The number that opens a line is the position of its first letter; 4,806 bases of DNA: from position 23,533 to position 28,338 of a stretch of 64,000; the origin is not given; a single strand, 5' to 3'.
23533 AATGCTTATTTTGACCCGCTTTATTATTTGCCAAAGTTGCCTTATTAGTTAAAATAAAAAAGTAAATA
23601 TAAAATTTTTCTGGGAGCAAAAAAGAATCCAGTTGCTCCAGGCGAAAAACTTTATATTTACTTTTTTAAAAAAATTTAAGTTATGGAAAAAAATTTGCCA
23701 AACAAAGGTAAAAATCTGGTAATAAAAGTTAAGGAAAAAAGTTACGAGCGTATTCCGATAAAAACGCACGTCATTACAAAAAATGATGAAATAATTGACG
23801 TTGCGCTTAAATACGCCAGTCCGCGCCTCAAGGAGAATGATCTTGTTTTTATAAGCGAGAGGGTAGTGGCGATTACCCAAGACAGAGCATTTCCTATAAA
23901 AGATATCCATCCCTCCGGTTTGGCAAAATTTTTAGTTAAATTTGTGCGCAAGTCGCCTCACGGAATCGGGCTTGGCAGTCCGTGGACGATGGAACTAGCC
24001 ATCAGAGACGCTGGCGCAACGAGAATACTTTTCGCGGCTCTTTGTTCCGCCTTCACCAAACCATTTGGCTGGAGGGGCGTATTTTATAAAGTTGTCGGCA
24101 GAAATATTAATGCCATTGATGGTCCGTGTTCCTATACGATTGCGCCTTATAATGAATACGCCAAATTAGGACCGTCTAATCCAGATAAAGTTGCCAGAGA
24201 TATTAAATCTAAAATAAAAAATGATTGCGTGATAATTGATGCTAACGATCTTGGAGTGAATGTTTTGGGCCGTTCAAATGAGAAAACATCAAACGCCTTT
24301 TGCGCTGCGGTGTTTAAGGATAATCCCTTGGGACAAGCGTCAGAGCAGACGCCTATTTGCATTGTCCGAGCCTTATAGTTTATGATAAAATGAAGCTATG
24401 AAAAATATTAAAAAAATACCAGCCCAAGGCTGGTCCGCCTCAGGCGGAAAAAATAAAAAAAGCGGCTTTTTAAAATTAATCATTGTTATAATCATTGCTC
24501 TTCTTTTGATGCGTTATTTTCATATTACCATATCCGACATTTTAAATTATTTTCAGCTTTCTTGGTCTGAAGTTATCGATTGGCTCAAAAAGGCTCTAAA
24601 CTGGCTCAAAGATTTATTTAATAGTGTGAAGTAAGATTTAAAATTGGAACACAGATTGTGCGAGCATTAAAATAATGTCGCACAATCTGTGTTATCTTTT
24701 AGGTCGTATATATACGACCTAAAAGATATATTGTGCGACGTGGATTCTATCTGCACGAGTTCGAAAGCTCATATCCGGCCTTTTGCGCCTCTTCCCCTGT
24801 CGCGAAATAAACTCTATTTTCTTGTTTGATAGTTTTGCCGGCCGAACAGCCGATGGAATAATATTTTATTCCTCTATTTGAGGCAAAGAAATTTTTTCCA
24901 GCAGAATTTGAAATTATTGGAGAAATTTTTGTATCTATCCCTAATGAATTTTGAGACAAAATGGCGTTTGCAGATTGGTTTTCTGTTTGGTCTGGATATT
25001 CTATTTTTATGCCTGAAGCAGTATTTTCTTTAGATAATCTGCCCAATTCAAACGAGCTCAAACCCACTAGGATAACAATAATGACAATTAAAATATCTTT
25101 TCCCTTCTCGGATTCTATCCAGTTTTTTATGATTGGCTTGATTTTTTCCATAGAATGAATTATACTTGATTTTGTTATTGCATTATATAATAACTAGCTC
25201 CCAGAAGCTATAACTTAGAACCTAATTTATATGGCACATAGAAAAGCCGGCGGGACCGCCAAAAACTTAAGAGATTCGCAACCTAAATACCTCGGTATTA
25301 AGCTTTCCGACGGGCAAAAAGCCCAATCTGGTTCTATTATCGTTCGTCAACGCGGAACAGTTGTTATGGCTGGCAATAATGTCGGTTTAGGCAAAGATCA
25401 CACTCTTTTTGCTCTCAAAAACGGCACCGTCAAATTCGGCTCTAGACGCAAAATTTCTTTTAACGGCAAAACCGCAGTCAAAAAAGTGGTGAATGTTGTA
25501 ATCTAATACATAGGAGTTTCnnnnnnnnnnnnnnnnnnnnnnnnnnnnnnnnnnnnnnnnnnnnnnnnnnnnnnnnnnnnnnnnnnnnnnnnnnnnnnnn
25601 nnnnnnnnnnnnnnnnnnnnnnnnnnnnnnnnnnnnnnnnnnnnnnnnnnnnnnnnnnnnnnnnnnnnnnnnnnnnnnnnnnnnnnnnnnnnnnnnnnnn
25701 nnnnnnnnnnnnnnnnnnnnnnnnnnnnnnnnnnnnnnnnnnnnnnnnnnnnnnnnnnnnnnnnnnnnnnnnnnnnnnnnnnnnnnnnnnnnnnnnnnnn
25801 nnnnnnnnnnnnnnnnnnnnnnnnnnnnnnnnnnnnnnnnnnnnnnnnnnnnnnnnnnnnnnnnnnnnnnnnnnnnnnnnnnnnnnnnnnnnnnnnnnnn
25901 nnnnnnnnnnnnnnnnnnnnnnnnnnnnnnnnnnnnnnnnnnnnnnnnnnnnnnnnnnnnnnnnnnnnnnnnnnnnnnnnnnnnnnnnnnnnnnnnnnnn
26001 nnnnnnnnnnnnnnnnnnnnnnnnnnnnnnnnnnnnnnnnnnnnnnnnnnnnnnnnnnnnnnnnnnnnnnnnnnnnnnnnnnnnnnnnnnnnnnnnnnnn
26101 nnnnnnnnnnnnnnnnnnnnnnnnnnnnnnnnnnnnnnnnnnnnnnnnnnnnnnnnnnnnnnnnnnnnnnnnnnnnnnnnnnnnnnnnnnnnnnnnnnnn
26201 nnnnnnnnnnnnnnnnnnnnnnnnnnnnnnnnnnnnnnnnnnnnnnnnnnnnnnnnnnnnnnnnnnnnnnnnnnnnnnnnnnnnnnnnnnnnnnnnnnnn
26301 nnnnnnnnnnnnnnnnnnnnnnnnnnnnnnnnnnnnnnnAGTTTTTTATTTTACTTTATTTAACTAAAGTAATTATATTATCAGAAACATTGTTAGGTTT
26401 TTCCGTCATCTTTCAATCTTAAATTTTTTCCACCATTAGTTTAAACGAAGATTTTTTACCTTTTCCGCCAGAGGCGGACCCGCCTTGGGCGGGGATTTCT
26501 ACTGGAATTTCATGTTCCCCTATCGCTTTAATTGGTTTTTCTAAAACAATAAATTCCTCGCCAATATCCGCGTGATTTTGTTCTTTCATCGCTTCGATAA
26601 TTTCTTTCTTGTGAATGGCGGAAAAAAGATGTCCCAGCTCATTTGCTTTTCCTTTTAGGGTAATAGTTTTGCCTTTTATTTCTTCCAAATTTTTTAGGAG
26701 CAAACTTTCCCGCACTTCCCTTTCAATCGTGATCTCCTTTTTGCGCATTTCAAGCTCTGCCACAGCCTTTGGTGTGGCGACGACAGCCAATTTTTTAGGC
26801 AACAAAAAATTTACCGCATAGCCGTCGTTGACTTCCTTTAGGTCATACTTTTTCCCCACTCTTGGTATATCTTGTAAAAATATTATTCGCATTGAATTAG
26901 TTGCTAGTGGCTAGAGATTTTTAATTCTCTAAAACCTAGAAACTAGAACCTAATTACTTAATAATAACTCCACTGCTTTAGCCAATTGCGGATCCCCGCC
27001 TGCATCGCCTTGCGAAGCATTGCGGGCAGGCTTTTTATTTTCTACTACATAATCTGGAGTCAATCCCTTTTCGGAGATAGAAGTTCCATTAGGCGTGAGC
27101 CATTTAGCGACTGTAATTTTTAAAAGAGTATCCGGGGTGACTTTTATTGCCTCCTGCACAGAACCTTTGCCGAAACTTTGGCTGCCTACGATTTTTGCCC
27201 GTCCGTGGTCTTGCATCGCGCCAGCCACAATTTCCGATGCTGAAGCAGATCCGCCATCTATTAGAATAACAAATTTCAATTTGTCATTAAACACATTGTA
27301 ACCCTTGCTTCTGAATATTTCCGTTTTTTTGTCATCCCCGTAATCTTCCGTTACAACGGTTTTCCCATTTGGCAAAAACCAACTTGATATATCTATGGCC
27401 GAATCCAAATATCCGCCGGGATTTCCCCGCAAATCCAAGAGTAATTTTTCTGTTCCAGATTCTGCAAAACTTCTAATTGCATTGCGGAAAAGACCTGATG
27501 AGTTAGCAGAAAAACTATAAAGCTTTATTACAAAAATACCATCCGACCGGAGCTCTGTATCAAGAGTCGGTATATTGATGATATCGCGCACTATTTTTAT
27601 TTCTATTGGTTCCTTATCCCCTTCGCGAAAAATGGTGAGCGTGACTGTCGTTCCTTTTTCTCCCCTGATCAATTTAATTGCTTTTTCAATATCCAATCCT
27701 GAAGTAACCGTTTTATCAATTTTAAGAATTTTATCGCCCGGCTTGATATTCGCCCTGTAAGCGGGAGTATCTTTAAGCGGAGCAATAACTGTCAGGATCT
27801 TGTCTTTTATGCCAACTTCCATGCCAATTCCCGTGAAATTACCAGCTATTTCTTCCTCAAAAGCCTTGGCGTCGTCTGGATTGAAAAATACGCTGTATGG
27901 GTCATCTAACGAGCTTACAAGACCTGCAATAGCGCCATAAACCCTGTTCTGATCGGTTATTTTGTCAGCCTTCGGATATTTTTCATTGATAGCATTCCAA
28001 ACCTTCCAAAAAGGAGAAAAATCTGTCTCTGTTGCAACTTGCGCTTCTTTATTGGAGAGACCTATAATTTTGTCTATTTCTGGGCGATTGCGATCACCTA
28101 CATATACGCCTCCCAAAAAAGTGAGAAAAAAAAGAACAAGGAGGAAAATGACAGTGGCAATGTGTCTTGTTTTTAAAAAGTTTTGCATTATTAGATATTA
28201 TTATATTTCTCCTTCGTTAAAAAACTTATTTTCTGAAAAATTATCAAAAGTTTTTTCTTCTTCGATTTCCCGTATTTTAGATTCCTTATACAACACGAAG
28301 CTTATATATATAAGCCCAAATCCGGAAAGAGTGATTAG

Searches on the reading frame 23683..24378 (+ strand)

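Call 72: search_protein_families(library=pfam, proteins=[window:23683-24378:+], max_evalue=0.001)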
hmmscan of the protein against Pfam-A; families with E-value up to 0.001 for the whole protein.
window:23683-24378:+ (231 aa): 1 family
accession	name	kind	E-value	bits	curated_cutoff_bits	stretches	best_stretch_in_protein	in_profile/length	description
PF01996.21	F420_ligase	-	8.2e-11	42.3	25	1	26-93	2-72/218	F420-0:Gamma-glutamyl ligase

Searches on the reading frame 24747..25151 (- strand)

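Call 72: search_protein_families(library=pfam, proteins=[window:24747-25151:-], max_evalue=0.001)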
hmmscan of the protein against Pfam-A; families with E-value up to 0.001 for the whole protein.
window:24747-25151:- (134 aa): 1 family
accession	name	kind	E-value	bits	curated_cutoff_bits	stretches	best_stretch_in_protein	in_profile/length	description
PF02805.21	Ada_Zn_binding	-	0.00024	21.5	23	1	84-134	13-63/65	Metal binding domain of Ada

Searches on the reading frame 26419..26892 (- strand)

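Call 72: search_protein_families(library=pfam, proteins=[window:26419-26892:-], max_evalue=0.001)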
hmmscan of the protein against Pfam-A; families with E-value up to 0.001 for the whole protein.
window:26419-26892:- (157 aa): 2 families
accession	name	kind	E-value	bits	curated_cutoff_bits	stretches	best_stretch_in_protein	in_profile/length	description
PF01281.25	Ribosomal_L9_N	-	1.6e-18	66.4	20.7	1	1-47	1-47/47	Ribosomal protein L9, N-terminal domain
PF03948.19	Ribosomal_L9_C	-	9.5e-13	48.8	23.2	1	70-133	8-72/86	Ribosomal protein L9, C-terminal domain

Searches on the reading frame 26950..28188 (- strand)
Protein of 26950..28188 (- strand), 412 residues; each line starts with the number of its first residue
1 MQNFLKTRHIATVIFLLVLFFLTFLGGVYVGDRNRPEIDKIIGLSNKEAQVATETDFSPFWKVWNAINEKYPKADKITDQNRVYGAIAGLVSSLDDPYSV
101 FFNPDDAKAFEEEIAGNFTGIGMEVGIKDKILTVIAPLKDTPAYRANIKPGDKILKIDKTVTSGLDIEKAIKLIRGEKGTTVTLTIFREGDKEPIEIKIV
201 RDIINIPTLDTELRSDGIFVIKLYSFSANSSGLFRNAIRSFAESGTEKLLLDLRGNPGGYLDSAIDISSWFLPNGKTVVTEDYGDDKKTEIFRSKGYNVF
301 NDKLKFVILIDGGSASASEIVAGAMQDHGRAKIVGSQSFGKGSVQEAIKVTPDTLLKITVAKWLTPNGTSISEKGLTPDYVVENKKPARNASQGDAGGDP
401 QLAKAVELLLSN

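Call 72: search_protein_families(library=pfam, proteins=[window:26950-28188:-], max_evalue=0.001)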
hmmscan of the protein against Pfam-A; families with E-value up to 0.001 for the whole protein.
window:26950-28188:- (412 aa): 5 families
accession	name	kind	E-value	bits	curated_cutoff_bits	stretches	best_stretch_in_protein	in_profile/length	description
PF03572.23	Peptidase_S41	-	1.8e-48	164.7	24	1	220-382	4-165/165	Peptidase family S41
PF13180.12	PDZ_2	-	8.3e-12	45.7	27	1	121-199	3-80/80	PDZ domain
PF17820.7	PDZ_6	-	4.2e-09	36.4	27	1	136-186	4-52/54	PDZ domain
PF22694.1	CtpB_N-like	-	3.3e-08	34.3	27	1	26-103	6-82/85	Activating protease CtpB N-terminal domain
PF00595.29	PDZ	-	7.7e-08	33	23.2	1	119-186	12-80/81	PDZ domain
